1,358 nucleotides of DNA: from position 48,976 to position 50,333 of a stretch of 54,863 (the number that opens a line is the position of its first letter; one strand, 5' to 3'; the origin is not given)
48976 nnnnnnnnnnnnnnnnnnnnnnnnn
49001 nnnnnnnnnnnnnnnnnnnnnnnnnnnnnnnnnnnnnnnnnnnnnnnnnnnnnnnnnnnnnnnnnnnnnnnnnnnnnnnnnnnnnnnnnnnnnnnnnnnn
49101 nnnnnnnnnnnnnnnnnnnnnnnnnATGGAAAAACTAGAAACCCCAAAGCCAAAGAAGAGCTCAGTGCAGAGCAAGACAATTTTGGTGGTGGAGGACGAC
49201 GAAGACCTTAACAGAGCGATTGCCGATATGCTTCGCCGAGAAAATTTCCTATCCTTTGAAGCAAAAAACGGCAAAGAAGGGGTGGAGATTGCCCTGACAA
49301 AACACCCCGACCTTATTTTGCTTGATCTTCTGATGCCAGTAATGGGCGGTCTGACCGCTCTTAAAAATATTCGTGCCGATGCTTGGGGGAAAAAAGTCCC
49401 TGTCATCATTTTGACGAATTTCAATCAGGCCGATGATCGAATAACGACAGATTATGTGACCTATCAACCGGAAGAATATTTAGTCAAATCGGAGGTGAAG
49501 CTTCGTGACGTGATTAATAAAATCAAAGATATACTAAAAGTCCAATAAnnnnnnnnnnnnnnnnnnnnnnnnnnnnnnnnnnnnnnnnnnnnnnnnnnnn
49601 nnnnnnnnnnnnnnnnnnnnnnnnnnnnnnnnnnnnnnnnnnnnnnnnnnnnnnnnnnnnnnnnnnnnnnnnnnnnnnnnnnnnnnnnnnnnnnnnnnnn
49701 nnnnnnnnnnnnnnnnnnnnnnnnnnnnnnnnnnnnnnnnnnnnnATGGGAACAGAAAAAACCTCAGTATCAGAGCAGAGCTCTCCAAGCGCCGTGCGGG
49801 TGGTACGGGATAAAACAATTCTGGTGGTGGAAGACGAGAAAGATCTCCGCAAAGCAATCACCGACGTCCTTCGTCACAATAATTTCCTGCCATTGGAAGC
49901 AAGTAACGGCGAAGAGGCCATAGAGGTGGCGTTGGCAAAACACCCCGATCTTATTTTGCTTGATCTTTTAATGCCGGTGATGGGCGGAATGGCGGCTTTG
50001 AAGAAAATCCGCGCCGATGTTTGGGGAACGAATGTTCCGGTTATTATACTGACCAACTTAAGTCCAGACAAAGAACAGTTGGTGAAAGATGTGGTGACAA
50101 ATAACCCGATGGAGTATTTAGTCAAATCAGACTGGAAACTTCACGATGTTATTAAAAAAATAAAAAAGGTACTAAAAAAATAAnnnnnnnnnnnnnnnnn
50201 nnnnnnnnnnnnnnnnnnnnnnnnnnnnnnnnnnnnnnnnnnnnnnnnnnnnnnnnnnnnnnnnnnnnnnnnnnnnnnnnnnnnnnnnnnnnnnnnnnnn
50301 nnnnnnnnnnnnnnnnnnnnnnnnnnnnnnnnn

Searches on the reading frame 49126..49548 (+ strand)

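Call 63: search_protein_families(library=pfam, proteins=[window:49126-49548:+], max_evalue=0.001)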
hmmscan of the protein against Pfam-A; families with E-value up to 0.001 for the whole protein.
window:49126-49548:+ (140 aa): 1 family
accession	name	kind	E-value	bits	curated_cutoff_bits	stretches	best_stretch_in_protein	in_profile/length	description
PF00072.30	Response_reg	-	1.6e-19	70.6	30.2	1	19-123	1-101/111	Response regulator receiver domain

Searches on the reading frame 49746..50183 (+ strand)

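Call 63: search_protein_families(library=pfam, proteins=[window:49746-50183:+], max_evalue=0.001)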
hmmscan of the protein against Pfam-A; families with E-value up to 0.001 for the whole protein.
window:49746-50183:+ (145 aa): 1 family
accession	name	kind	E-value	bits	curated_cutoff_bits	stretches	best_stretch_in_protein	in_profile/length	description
PF00072.30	Response_reg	-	1.3e-18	67.6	30.2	1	25-128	1-100/111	Response regulator receiver domain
